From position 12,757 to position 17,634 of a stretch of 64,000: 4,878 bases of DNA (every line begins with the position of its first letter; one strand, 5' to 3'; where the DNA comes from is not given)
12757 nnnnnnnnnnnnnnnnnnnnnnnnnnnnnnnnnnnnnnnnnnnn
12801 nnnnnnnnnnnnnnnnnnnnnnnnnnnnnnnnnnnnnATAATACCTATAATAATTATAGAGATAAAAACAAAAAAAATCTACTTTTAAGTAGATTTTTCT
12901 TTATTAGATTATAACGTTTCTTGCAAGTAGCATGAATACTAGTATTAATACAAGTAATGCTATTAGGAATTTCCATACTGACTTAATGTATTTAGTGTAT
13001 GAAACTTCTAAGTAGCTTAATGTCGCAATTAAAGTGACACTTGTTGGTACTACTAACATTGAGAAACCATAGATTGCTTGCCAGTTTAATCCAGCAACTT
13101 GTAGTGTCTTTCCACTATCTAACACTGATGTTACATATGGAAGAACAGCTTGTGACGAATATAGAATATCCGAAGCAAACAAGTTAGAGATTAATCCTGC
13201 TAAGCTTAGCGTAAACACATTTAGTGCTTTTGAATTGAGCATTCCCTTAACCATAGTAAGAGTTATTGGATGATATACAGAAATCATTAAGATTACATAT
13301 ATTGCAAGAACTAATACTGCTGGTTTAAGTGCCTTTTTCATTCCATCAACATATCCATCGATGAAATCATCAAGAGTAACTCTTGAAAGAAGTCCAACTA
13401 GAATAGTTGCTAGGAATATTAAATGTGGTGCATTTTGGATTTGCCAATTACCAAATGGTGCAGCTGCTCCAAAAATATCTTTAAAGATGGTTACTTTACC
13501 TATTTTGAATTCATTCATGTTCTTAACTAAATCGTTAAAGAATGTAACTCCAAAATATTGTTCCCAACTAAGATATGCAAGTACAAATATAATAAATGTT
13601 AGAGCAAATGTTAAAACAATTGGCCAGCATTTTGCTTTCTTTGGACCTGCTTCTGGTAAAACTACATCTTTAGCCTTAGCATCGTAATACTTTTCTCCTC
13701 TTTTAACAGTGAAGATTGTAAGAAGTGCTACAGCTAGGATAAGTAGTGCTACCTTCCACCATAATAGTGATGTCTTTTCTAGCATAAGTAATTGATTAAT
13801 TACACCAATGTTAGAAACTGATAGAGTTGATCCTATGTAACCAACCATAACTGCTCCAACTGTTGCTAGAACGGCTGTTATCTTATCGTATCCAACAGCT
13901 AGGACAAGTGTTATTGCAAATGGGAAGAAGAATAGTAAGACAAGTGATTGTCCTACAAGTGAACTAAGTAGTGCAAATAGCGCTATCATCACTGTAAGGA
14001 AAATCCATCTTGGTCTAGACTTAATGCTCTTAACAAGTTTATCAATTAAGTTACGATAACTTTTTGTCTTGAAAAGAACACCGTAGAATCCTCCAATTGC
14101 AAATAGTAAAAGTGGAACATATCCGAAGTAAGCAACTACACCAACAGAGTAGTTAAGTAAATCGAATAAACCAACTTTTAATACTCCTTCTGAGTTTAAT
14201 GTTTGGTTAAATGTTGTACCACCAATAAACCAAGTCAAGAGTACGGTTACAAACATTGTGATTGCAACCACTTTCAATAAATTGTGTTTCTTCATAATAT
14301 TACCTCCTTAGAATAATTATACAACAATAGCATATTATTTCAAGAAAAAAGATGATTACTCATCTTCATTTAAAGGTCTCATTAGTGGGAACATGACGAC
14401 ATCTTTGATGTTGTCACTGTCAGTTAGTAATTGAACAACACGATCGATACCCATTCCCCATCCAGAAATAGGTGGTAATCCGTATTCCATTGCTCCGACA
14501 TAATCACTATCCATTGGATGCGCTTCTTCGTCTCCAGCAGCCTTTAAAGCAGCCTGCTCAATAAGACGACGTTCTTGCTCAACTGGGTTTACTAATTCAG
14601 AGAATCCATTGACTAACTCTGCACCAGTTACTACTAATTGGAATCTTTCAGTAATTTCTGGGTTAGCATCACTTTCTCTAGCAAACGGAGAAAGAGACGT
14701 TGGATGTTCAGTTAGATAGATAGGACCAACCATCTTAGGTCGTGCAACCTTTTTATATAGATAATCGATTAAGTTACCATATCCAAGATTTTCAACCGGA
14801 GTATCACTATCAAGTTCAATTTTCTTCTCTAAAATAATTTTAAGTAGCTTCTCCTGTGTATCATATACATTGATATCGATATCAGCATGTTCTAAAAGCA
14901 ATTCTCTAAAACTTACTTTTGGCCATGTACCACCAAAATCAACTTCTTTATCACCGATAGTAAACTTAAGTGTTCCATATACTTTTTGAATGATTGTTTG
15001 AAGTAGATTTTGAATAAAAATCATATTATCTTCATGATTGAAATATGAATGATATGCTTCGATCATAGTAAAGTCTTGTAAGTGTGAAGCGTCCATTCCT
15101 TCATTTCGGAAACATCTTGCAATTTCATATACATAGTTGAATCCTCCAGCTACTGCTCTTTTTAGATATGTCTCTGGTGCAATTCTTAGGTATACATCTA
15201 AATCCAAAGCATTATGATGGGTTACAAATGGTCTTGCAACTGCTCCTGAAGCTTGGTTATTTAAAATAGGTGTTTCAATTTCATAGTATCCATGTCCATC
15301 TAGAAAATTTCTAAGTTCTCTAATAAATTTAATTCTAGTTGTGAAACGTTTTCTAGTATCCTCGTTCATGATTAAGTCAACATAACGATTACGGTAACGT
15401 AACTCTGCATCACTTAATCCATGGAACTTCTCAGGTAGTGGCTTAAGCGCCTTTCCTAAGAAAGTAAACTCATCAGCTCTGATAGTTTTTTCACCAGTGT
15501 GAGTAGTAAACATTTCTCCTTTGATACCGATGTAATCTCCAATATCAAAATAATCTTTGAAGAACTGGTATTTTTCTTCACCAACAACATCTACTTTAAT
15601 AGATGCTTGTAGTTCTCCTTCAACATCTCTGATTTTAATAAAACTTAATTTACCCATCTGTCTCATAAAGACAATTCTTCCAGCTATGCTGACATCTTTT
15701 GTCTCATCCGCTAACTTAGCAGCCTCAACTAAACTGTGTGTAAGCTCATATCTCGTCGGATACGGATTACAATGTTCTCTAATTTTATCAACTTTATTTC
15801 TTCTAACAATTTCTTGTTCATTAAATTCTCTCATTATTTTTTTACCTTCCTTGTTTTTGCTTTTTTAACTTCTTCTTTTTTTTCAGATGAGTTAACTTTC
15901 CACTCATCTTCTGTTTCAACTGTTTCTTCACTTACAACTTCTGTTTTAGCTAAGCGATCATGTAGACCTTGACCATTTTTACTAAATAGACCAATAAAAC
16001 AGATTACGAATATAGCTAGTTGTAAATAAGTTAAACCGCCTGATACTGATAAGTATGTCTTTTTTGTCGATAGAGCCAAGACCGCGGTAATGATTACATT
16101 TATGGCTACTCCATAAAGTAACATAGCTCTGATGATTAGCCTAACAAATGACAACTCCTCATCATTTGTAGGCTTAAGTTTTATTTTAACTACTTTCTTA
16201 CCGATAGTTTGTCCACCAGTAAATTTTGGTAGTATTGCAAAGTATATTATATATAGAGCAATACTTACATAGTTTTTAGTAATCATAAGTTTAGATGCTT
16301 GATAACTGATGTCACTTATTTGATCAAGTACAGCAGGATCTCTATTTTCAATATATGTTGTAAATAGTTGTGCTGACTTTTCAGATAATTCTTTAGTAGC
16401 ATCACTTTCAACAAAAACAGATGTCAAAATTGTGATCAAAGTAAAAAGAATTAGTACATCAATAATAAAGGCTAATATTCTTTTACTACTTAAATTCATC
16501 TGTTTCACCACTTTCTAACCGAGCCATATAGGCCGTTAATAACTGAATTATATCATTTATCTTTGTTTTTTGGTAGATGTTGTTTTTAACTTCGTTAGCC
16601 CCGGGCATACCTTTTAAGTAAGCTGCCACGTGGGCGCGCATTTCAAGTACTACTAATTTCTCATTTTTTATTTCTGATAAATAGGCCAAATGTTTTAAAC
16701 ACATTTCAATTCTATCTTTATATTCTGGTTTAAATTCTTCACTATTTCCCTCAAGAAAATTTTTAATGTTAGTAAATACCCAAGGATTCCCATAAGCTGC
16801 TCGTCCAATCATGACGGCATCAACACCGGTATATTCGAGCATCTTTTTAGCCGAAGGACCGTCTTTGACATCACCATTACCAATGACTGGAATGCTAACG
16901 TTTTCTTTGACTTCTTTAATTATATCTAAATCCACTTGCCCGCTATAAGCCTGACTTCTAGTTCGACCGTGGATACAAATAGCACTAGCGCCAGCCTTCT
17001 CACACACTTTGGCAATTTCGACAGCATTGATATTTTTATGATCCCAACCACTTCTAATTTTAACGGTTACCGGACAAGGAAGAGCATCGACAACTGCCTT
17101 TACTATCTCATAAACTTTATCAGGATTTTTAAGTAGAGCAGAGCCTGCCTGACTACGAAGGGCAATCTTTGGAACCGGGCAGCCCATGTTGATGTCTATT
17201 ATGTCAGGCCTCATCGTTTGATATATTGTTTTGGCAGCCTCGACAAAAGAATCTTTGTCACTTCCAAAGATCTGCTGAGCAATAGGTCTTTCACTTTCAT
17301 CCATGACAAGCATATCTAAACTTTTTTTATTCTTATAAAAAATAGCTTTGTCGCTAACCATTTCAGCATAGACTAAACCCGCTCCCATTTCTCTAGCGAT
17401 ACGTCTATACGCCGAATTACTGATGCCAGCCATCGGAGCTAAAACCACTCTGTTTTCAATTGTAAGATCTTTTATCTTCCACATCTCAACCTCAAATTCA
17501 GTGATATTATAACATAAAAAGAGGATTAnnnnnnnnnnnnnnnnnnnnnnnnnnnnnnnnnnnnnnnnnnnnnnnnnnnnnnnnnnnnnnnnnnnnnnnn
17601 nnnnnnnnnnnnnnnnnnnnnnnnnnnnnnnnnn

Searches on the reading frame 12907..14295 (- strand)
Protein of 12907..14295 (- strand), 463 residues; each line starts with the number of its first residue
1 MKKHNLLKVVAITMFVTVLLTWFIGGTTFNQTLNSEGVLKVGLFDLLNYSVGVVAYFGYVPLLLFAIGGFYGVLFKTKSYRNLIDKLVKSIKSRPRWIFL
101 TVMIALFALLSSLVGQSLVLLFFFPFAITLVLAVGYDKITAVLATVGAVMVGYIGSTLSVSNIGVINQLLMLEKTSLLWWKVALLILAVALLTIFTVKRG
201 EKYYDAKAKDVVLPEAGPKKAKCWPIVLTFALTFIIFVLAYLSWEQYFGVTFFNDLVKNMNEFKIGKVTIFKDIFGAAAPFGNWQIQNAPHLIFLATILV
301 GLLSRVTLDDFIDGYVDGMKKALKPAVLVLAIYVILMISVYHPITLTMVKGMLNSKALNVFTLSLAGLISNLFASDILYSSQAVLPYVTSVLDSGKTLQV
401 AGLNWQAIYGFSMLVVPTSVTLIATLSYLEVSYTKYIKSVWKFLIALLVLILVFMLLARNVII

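Call 20: search_protein_families(library=pfam, proteins=[window:12907-14295:-], max_evalue=0.00001)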
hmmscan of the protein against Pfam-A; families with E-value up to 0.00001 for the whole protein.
window:12907-14295:- (463 aa): 1 family
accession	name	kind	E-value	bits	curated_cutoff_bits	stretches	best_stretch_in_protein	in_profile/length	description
PF03606.21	DcuC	-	8.1e-14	51.4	23.1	1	27-458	45-459/461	C4-dicarboxylate anaerobic carrier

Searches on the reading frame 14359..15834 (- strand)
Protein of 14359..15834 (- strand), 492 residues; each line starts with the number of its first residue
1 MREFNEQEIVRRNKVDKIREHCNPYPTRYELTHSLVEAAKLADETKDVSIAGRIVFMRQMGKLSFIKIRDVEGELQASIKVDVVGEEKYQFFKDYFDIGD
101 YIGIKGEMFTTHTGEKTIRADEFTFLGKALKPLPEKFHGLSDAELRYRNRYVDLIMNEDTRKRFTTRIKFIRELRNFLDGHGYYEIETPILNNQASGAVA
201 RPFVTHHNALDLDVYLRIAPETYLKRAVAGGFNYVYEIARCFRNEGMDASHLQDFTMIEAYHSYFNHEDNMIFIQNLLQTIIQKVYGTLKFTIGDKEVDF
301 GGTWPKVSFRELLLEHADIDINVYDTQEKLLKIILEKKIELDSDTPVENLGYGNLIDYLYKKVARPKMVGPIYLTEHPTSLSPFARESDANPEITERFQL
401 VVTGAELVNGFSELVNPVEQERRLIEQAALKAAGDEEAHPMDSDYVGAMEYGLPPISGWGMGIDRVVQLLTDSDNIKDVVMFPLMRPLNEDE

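Call 20: search_protein_families(library=pfam, proteins=[window:14359-15834:-], max_evalue=0.00001)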
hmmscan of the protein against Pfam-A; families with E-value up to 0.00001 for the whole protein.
window:14359-15834:- (492 aa): 3 families
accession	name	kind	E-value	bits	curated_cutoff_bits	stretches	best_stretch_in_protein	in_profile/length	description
PF00152.25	tRNA-synt_2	-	2.8e-79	266.8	25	1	143-485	2-307/308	tRNA synthetases class II (D, K and N)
PF01336.31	tRNA_anti-codon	-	3.1e-13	49.9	27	1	48-124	1-73/75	OB-fold nucleic acid binding domain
PF01409.25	tRNA-synt_2d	-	3.5e-06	27.1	19.8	0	237-289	107-157/246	tRNA synthetases class II core domain (F)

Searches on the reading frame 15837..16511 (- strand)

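Call 20: search_protein_families(library=pfam, proteins=[window:15837-16511:-], max_evalue=0.00001)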
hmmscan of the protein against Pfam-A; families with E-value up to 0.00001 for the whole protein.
window:15837-16511:- (225 aa): 1 family
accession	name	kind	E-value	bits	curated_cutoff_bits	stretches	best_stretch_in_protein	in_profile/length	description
PF06271.18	RDD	-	4.1e-19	69.7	24.1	1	10-189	6-137/137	RDD family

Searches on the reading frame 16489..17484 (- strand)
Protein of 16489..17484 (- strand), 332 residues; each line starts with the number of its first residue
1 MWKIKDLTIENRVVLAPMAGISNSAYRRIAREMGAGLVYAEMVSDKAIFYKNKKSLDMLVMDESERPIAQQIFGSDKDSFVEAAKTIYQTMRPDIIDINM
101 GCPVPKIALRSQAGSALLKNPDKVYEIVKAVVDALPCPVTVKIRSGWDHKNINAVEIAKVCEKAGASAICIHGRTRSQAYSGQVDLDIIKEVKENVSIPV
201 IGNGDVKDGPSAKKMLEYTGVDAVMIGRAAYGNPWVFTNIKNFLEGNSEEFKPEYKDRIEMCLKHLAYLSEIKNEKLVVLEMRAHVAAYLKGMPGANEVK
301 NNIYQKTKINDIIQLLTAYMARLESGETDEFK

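Call 20: search_protein_families(library=pfam, proteins=[window:16489-17484:-], max_evalue=0.00001)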
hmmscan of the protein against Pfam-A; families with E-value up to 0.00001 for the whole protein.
window:16489-17484:- (332 aa): 2 families
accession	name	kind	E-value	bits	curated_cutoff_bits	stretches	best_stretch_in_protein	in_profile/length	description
PF01207.24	Dus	-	1.1e-94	317.6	20.4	1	15-311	2-297/311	Dihydrouridine synthase (Dus)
PF00977.27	His_biosynth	-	1.5e-06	28.3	23.6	1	113-232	101-224/228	Histidine biosynthesis protein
